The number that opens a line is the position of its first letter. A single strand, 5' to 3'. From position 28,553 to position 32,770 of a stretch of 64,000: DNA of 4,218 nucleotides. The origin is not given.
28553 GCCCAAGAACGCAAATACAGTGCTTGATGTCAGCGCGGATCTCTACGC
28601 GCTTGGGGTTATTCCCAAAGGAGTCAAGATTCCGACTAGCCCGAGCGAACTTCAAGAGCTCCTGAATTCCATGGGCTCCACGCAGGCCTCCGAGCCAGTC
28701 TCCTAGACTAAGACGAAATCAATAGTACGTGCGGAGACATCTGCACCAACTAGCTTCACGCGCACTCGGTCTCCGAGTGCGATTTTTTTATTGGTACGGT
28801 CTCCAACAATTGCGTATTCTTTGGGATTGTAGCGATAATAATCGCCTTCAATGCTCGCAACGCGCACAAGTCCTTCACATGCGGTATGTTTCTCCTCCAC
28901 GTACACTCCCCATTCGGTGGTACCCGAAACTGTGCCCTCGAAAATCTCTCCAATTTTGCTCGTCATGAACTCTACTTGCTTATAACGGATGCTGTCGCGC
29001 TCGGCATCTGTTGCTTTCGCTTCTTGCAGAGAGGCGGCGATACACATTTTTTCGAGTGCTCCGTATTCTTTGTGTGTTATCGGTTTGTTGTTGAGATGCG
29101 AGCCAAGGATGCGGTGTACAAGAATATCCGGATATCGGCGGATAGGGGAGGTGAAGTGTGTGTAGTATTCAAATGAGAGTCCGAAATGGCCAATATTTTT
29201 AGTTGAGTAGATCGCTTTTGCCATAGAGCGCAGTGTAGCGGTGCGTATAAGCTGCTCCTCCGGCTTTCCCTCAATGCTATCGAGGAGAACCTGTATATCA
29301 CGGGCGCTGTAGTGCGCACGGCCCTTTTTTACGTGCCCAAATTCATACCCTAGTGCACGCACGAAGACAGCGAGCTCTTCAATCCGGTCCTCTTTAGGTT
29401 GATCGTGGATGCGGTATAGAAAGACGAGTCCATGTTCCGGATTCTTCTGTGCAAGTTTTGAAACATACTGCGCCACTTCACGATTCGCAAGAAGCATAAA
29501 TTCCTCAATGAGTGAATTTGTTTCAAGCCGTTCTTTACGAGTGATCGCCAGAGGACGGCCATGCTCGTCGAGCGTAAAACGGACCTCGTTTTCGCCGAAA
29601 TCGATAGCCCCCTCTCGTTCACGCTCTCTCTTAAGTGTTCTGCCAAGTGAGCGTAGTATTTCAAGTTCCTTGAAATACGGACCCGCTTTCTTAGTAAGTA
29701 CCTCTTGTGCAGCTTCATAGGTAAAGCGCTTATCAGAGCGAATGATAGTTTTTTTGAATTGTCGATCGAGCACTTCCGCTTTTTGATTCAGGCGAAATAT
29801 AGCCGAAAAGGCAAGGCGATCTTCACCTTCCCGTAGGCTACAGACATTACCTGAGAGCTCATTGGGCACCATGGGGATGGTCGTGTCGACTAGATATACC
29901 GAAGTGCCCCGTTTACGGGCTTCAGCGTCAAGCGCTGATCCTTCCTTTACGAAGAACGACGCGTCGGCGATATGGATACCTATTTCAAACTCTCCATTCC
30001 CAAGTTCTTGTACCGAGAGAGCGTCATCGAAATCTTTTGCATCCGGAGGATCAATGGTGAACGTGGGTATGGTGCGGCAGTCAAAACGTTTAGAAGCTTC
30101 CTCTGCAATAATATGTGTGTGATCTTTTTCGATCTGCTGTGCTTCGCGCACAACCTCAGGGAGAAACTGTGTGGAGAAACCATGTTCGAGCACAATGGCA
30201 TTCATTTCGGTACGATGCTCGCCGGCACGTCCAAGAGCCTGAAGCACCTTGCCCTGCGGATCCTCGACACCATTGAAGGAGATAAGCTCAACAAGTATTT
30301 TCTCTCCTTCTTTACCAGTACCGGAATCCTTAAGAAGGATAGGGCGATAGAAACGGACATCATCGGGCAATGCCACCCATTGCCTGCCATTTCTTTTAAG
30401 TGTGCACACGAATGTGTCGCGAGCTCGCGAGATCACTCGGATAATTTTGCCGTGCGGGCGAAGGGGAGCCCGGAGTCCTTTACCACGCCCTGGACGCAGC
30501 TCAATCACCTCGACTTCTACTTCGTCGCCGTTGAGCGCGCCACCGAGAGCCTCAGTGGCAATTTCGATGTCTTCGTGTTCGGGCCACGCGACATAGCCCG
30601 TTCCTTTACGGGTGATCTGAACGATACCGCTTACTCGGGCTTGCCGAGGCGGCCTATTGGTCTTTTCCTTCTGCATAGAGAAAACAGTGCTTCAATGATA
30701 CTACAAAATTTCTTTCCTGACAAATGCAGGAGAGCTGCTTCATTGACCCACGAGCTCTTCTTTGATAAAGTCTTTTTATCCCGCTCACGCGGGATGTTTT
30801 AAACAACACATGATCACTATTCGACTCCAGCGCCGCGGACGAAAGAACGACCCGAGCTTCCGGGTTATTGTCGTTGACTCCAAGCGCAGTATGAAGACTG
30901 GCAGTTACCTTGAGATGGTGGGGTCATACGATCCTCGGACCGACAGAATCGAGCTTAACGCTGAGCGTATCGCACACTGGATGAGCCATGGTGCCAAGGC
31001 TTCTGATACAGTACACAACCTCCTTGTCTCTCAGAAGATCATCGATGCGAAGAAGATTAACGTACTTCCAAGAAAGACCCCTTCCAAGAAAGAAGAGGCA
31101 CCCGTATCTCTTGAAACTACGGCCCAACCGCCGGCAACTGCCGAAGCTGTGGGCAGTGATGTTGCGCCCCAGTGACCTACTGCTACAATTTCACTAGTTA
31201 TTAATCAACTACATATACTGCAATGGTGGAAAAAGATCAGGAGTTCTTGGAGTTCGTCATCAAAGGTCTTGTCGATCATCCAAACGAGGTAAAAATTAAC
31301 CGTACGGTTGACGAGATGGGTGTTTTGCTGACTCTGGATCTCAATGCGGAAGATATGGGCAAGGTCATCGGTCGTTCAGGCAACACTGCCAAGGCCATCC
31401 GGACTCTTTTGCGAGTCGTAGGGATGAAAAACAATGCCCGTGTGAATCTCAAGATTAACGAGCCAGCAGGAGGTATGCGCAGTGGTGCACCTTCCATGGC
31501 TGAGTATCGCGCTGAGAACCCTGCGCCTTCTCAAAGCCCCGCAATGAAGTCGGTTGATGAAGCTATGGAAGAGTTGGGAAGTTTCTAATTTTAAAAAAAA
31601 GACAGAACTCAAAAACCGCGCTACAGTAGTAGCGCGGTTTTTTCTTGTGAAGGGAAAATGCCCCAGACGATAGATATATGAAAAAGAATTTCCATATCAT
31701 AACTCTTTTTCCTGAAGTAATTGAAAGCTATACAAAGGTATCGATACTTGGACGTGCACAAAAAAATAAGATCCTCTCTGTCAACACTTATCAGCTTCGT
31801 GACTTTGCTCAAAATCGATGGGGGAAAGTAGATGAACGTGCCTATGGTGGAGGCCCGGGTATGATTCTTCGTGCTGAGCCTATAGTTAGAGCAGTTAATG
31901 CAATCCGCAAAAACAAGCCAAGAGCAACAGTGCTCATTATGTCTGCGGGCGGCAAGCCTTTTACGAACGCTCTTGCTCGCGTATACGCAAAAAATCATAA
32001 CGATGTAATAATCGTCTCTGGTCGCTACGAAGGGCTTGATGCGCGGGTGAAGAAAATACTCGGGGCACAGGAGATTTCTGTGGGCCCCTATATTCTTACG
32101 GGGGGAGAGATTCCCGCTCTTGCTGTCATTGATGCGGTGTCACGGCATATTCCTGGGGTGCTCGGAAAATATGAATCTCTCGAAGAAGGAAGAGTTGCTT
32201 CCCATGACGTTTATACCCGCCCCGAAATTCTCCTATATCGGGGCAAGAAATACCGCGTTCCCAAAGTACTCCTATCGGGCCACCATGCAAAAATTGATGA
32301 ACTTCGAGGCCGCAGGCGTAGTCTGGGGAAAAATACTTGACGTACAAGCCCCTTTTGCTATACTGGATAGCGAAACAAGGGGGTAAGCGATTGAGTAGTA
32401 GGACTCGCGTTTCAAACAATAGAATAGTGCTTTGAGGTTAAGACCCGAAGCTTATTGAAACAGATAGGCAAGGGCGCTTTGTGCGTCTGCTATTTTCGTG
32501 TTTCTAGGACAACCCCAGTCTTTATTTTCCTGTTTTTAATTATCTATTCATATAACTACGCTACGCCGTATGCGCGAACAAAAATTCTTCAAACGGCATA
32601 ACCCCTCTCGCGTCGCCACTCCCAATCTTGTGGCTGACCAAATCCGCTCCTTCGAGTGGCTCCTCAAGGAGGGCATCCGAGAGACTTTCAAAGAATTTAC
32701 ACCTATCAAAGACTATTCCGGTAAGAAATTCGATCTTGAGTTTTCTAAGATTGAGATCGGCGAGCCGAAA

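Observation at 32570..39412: In-frame rpoB-rpoC fusion encoding a single 2280-aa beta-beta' RNA polymerase subunit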

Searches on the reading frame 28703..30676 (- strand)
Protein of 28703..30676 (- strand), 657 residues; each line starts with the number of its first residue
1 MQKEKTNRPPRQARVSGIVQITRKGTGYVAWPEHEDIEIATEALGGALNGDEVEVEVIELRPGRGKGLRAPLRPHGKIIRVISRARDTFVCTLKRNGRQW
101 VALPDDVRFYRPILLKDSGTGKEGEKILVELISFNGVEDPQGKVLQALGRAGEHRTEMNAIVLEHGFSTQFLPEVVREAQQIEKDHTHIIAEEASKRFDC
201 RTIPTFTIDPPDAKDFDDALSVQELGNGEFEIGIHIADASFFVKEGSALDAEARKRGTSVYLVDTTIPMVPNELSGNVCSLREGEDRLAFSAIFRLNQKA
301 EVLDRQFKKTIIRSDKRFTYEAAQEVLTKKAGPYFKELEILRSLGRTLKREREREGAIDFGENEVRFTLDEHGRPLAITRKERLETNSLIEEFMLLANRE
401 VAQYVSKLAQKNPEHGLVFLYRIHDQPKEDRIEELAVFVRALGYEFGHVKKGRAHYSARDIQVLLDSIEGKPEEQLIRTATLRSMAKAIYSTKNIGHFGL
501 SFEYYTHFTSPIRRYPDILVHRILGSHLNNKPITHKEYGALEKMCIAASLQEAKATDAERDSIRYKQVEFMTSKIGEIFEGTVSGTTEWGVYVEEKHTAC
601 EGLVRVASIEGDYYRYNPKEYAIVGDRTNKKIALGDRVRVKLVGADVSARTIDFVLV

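Call 6: search_protein_families(library=ncbifam, proteins=[window:28703-30676:-], max_evalue=0.001)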
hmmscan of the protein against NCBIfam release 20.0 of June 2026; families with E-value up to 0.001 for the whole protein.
window:28703-30676:- (657 aa): 8 families
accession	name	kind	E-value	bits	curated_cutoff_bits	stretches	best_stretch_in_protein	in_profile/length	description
TIGR02063.1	RNase_R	equivalog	2.1e-192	641.2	597.85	1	5-657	59-710/711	ribonuclease R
TIGR00358.1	3_prime_RNase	superfamily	1.1e-135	453.5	368.6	1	4-657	6-657/657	VacB/RNase II family 3'-5' exoribonuclease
NF008648.0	PRK11642.1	equivalog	1.4e-99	334.5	982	1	11-657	81-725/813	ribonuclease R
NF003455.0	PRK05054.1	equivalog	9.7e-52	176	542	1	178-574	171-558/645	exoribonuclease II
TIGR02062.1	RNase_B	equivalog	1.1e-43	149.3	641.9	1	180-538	173-528/646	exoribonuclease II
NF006333.0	PRK08563.1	equivalog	2.7e-10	40.1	143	1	564-649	71-153/188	DNA-directed RNA polymerase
TIGR00448.1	rpoE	equivalog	1e-08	35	124.2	1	572-645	78-149/179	DNA-directed RNA polymerase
NF005973.0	PRK08059.1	equivalog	0.0006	19.9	148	0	573-633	5-63/123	S1 domain-containing post-transcriptional regulator GSP13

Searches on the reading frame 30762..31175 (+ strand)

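Call 6: search_protein_families(library=ncbifam, proteins=[window:30762-31175:+], max_evalue=0.001)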
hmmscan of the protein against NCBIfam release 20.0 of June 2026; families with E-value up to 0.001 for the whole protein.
window:30762-31175:+ (137 aa): 4 families
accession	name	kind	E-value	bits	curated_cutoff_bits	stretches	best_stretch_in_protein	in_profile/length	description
TIGR00002.1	S16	equivalog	1.5e-23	82.6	45.3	1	18-93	1-77/78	30S ribosomal protein S16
NF011094.0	PRK14521.1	equivalog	3.1e-18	66.2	209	1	18-106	3-92/186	30S ribosomal protein S16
NF011093.0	PRK14520.1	equivalog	1.9e-16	60.4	165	1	18-89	3-75/156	30S ribosomal protein S16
NF011095.0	PRK14522.1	equivalog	1.1e-11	45.2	192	1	18-88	3-73/119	30S ribosomal protein S16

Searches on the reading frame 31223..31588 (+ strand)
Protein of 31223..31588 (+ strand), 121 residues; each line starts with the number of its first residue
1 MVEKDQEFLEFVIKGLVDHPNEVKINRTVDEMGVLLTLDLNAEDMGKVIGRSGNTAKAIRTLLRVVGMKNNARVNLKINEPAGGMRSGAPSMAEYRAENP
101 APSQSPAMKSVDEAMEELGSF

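Call 6: search_protein_families(library=ncbifam, proteins=[window:31223-31588:+], max_evalue=0.001)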
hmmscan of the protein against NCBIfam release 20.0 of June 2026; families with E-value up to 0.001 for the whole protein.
window:31223-31588:+ (121 aa): 4 families
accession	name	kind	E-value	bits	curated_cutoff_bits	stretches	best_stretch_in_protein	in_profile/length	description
NF002201.0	PRK01064.1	equivalog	1.2e-19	70.5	85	1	6-80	2-76/78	hypothetical protein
NF001748.0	PRK00468.1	equivalog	1.7e-19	69.9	106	1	7-78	3-74/75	KH domain-containing protein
NF002761.0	PRK02821.1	equivalog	6.4e-17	61.3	106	1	7-75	4-71/77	RNA-binding protein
NF041568.1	Jag_EloR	equivalog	4.2e-05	23.6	145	1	2-73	59-126/203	RNA-binding cell elongation regulator Jag/EloR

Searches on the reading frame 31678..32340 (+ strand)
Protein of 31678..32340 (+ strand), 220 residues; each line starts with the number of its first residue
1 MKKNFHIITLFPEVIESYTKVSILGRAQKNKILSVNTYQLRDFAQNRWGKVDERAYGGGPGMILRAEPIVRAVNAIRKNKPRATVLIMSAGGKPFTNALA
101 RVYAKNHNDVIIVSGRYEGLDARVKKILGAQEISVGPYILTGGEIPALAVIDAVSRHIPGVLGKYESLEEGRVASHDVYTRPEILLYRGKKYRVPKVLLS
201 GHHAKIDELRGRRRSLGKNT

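Call 6: search_protein_families(library=ncbifam, proteins=[window:31678-32340:+], max_evalue=0.001)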
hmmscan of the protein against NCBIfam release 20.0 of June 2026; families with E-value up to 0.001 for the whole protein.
window:31678-32340:+ (220 aa): 2 families
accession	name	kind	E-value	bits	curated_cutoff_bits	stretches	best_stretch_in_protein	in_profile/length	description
NF000648.1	PRK00026.1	equivalog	3.7e-65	219.2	220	1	4-213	2-208/221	tRNA (guanosine(37)-N1)-methyltransferase TrmD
TIGR00088.1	trmD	equivalog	1.8e-63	213.9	195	1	5-213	3-208/233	tRNA (guanosine(37)-N1)-methyltransferase TrmD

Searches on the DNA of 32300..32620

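Call 45: search_rna_families(source=window, start=32300, end=32620, threshold=evalue, max_evalue=1)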
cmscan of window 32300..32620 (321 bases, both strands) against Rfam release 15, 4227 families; matches with E-value up to 1: 1.
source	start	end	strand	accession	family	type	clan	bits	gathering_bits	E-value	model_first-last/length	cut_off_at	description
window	32448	32538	-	RF02158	NPPA-AS1_3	Gene; lncRNA;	-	14.5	55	0.52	1-108/108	no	NPPA antisense RNA 1 conserved region 3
